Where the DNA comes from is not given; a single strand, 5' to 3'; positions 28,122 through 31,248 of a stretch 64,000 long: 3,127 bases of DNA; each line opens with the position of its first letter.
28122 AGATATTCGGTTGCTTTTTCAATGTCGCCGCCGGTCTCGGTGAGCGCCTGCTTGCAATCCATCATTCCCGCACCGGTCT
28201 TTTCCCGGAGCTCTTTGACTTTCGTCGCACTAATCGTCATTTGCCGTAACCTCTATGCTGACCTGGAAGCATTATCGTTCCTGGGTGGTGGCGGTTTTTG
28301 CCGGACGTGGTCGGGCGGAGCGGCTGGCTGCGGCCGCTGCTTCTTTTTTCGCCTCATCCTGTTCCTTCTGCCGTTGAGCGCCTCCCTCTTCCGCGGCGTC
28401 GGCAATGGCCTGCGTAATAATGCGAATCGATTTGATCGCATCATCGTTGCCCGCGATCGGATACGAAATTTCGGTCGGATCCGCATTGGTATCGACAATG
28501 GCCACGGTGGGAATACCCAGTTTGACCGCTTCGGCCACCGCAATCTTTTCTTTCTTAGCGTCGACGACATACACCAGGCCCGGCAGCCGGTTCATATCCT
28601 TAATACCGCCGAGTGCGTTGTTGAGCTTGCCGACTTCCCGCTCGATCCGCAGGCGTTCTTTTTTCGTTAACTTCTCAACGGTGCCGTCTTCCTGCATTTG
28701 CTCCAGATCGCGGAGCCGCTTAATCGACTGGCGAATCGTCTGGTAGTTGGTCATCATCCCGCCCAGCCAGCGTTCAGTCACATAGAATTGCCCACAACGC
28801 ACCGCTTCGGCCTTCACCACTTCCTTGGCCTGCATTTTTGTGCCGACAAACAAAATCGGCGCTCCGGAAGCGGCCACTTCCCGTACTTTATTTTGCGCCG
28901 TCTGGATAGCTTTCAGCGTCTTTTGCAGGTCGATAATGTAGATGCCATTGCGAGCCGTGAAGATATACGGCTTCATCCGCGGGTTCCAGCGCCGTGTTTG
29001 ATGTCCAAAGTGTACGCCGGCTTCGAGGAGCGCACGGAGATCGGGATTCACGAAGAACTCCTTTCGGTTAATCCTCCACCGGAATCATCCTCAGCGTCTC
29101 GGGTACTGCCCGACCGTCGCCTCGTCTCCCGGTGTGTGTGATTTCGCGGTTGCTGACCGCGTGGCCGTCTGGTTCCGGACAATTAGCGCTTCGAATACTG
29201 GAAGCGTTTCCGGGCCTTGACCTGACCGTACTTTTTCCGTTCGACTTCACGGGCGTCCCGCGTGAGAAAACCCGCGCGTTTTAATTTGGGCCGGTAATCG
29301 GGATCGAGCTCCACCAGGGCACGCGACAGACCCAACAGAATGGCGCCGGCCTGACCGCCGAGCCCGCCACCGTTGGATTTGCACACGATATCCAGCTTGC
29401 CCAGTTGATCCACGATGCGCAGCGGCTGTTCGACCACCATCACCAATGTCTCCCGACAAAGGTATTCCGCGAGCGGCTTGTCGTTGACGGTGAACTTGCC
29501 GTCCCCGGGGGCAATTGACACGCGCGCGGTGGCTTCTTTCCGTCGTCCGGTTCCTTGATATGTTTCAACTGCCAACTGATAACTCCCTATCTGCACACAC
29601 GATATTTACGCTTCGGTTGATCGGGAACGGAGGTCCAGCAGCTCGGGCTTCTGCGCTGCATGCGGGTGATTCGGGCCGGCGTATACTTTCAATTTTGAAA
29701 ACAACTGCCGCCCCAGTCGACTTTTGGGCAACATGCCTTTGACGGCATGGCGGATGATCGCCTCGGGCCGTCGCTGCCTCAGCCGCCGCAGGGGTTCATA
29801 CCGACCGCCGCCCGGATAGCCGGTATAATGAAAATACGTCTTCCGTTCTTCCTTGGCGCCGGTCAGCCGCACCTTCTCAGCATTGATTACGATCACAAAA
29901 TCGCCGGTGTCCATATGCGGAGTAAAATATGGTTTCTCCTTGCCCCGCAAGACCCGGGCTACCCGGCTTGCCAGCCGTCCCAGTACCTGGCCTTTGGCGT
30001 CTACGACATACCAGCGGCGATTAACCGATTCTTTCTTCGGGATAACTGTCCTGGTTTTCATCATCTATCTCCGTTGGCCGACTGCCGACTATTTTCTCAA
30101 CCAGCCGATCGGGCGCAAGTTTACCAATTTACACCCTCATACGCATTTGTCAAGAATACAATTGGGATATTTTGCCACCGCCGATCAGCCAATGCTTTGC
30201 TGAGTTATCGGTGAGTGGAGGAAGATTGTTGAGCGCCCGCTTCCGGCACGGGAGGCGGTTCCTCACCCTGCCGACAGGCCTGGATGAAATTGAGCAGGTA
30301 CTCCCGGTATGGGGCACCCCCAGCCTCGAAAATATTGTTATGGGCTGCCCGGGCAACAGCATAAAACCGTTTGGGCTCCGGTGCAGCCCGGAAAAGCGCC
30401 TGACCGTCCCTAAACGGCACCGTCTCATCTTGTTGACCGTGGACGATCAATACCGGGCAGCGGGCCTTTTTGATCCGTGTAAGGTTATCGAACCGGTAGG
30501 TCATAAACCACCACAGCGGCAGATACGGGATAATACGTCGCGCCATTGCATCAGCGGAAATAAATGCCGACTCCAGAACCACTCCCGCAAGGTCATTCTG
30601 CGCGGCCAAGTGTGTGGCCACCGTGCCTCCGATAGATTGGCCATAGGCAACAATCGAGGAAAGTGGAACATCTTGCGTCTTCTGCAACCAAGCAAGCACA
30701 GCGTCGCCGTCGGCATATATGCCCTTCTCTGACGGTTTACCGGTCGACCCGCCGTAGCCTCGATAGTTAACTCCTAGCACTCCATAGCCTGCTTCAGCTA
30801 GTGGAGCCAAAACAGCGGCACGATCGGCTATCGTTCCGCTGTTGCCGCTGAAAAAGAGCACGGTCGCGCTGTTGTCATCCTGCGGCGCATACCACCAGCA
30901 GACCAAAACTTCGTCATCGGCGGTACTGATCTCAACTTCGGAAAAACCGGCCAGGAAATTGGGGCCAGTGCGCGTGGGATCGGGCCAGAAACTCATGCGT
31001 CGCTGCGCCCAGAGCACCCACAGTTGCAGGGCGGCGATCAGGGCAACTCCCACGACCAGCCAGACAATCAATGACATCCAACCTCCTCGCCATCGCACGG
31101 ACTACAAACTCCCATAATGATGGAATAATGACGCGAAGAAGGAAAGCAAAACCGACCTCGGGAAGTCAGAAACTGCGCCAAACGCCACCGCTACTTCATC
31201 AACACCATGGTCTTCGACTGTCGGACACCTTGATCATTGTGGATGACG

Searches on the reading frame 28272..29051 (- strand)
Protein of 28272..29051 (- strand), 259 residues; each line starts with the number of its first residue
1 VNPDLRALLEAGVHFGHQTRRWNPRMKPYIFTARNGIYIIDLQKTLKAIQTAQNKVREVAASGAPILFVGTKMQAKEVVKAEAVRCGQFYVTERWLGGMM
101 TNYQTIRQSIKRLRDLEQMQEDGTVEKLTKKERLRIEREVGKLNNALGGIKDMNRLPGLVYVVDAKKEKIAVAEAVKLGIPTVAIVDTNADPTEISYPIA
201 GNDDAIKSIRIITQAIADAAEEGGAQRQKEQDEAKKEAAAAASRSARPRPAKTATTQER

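Call 10: search_protein_families(library=pfam, proteins=[window:28272-29051:-], max_evalue=0.001)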
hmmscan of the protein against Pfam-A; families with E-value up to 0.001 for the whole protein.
window:28272-29051:- (259 aa): 1 family
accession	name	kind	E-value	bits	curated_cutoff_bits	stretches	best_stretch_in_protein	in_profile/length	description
PF00318.25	Ribosomal_S2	-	1.8e-97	325.3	26.1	1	8-223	1-216/216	Ribosomal protein S2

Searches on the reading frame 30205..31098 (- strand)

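Call 10: search_protein_families(library=pfam, proteins=[window:30205-31098:-], max_evalue=0.001)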
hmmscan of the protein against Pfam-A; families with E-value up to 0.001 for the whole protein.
window:30205-31098:- (297 aa): 9 families
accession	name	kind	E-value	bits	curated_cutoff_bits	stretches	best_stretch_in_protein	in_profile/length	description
PF12146.15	Hydrolase_4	-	4.7e-17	62.5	27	2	76-195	3-125/239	Serine aminopeptidase, S33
PF00561.26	Abhydrolase_1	-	6.7e-17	62.4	25.8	1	79-202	2-129/245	alpha/beta hydrolase fold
PF02129.25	Peptidase_S15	-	4.3e-11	43.4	23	1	97-180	42-130/262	X-Pro dipeptidyl-peptidase (S15 family)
PF20434.5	BD-FAE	-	2e-07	31.2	26.8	0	206-236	182-212/215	BD-FAE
PF00326.27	Peptidase_S9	-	4.2e-07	30.1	22.6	1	97-238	7-169/213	Prolyl oligopeptidase family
PF12697.13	Abhydrolase_6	-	1e-06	30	26.3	1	93-195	16-110/217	Alpha/beta hydrolase family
PF05728.18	UPF0227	-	0.00031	21.1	21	1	149-239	61-160/187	Uncharacterised protein family (UPF0227)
PF01738.24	DLH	-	0.00032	20.8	21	0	121-233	71-163/217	Dienelactone hydrolase family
PF20408.4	Abhydrolase_11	-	0.00079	19.6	27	0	134-225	64-139/193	Alpha/beta hydrolase domain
